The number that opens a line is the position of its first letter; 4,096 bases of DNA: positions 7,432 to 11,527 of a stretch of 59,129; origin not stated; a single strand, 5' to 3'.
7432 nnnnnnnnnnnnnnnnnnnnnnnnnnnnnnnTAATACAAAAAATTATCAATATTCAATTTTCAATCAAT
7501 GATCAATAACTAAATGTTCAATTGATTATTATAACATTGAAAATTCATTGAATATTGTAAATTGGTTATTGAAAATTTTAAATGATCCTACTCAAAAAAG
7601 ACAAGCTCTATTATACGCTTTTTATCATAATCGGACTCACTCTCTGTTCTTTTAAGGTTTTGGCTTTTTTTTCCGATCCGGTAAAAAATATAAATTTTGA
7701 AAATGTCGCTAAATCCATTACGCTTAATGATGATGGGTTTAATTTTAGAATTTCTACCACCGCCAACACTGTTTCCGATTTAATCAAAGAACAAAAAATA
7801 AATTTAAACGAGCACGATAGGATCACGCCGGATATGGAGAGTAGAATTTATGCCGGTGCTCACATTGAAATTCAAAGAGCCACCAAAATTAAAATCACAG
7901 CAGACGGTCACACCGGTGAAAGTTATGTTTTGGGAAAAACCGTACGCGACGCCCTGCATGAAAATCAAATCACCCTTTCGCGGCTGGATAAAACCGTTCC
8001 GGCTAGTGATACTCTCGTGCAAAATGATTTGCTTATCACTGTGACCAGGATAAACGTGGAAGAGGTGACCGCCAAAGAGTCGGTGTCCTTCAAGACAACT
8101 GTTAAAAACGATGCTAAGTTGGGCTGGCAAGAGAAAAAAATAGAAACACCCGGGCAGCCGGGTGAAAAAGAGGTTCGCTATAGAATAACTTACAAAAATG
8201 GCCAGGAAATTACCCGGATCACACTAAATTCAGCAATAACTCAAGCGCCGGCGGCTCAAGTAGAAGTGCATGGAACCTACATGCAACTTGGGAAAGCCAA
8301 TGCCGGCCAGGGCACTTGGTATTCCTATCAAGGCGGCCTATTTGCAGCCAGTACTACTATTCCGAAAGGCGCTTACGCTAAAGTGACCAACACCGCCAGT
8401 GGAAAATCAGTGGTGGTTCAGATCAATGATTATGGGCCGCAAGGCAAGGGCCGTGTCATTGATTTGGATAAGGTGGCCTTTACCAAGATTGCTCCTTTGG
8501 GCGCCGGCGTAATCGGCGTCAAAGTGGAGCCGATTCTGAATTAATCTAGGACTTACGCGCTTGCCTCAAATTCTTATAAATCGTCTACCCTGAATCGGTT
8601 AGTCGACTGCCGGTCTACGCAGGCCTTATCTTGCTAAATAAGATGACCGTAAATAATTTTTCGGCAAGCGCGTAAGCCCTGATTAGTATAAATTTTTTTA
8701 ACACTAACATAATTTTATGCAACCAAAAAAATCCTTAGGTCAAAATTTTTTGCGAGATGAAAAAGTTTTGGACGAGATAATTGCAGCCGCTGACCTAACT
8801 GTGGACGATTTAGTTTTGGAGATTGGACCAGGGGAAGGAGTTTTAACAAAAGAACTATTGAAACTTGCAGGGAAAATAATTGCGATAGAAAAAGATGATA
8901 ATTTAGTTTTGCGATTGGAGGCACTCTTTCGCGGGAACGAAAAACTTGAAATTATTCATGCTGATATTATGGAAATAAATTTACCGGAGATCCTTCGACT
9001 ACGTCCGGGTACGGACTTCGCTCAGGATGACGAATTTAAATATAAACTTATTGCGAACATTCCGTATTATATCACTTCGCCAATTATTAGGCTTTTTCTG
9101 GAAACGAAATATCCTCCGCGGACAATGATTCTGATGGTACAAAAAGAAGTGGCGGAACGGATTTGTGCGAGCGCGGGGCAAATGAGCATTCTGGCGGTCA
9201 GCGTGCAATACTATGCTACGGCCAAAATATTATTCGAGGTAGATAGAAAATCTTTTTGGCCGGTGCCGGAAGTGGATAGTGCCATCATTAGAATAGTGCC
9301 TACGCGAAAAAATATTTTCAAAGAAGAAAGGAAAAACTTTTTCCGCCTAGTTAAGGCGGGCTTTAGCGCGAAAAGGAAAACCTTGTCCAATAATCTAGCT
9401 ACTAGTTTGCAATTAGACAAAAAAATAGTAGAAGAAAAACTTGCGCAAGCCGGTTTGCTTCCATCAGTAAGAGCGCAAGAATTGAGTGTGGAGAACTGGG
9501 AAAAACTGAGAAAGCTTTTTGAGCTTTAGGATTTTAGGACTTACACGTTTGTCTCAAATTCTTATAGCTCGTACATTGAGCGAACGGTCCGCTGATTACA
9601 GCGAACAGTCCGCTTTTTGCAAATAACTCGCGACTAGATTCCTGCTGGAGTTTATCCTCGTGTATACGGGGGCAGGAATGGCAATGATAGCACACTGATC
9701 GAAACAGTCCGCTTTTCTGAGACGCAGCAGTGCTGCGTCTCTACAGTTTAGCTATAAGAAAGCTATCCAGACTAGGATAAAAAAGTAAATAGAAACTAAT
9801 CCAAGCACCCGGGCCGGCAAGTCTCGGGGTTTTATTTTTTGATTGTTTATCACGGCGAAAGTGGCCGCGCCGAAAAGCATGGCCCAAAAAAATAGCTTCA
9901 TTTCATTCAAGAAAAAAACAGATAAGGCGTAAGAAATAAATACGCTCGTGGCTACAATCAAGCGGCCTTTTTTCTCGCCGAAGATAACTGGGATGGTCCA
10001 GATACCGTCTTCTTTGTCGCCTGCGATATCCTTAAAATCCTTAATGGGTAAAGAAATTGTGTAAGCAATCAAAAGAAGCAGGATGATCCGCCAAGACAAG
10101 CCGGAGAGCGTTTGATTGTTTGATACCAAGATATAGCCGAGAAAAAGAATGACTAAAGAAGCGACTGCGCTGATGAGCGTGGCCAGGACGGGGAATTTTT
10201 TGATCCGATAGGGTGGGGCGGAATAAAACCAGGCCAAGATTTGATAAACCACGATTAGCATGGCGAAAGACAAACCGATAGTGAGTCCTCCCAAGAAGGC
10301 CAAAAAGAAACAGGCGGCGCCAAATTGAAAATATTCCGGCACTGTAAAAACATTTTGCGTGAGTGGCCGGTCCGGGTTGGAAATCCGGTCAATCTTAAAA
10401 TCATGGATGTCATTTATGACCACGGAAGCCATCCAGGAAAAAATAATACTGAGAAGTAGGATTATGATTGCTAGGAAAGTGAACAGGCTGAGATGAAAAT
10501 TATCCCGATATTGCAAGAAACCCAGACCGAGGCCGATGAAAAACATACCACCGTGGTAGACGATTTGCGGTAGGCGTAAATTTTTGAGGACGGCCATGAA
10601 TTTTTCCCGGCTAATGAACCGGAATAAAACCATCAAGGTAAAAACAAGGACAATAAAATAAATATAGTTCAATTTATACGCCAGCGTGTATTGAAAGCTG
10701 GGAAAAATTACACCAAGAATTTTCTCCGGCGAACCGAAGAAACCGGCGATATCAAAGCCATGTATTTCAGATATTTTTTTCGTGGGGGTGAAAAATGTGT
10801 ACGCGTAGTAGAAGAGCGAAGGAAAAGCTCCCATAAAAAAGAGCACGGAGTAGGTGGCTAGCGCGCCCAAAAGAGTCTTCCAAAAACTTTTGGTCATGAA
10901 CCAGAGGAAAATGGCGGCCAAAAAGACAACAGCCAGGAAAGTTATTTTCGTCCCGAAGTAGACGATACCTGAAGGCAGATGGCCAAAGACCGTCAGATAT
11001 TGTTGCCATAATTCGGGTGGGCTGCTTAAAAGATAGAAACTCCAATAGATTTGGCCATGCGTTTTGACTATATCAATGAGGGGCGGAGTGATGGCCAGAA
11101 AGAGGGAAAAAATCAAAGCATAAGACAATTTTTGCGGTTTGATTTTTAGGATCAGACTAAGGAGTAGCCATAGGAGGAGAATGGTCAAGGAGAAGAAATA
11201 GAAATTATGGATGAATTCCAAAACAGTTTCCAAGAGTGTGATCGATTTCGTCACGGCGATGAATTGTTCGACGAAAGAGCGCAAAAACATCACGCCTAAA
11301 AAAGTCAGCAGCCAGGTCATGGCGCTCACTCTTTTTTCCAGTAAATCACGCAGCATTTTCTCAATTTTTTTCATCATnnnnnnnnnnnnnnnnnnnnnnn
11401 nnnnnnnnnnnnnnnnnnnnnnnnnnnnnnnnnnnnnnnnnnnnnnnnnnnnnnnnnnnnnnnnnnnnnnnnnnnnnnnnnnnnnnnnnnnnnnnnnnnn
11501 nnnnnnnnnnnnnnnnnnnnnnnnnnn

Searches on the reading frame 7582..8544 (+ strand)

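Call 85: search_protein_families(library=pfam, proteins=[window:7582-8544:+])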
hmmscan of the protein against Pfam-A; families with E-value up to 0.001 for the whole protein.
window:7582-8544:+ (320 aa): 3 families
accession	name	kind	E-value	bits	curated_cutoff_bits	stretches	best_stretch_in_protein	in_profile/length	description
PF03990.20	DUF348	-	2.3e-19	69.3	24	2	46-84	1-39/41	G5-linked-Ubiquitin-like domain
PF07501.17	G5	-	1.5e-17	64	23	1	159-232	1-74/75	G5 domain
PF03330.24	DPBB_1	-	5.4e-12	46.2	28.8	1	253-314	24-82/83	Lytic transglycolase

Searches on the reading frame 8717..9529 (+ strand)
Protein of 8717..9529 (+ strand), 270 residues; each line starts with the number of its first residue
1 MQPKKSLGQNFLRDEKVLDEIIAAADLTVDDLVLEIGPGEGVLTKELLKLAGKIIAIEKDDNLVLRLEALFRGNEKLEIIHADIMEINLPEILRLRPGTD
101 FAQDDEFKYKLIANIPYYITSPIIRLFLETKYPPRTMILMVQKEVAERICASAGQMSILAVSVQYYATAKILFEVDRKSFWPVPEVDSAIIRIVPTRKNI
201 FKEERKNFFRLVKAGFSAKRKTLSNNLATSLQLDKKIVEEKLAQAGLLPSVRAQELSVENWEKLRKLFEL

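Call 85: search_protein_families(library=pfam, proteins=[window:8717-9529:+])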
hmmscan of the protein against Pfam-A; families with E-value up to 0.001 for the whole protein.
window:8717-9529:+ (270 aa): 2 families
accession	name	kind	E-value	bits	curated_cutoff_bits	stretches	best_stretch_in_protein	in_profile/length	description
PF00398.26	RrnaAD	-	1.5e-62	211.5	24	1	4-265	5-258/263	Ribosomal RNA adenine dimethylase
PF13649.12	Methyltransf_25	-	0.0007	20.7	27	0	33-90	1-61/97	Methyltransferase domain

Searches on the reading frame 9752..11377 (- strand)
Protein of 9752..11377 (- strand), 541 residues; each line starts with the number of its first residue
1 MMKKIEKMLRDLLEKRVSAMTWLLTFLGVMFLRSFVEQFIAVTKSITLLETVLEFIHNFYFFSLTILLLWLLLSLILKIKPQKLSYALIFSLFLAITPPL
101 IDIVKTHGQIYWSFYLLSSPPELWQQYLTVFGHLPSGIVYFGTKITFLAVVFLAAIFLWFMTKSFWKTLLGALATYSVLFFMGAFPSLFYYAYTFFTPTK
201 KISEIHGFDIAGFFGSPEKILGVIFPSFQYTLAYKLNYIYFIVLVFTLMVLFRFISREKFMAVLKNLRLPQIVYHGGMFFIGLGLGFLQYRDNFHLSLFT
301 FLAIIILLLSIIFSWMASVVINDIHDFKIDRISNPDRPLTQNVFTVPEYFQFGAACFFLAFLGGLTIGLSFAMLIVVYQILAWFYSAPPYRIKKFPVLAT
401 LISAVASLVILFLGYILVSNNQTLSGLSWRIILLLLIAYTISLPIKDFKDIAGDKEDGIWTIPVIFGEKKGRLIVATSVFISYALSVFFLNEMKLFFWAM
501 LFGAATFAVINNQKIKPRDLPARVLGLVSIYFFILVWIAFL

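Call 85: search_protein_families(library=pfam, proteins=[window:9752-11377:-])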
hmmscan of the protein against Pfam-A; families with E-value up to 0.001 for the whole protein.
window:9752-11377:- (541 aa): 1 family
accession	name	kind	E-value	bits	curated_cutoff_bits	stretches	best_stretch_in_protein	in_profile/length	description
PF01040.23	UbiA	-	7.8e-30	104.4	34.2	1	299-519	17-236/250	UbiA prenyltransferase family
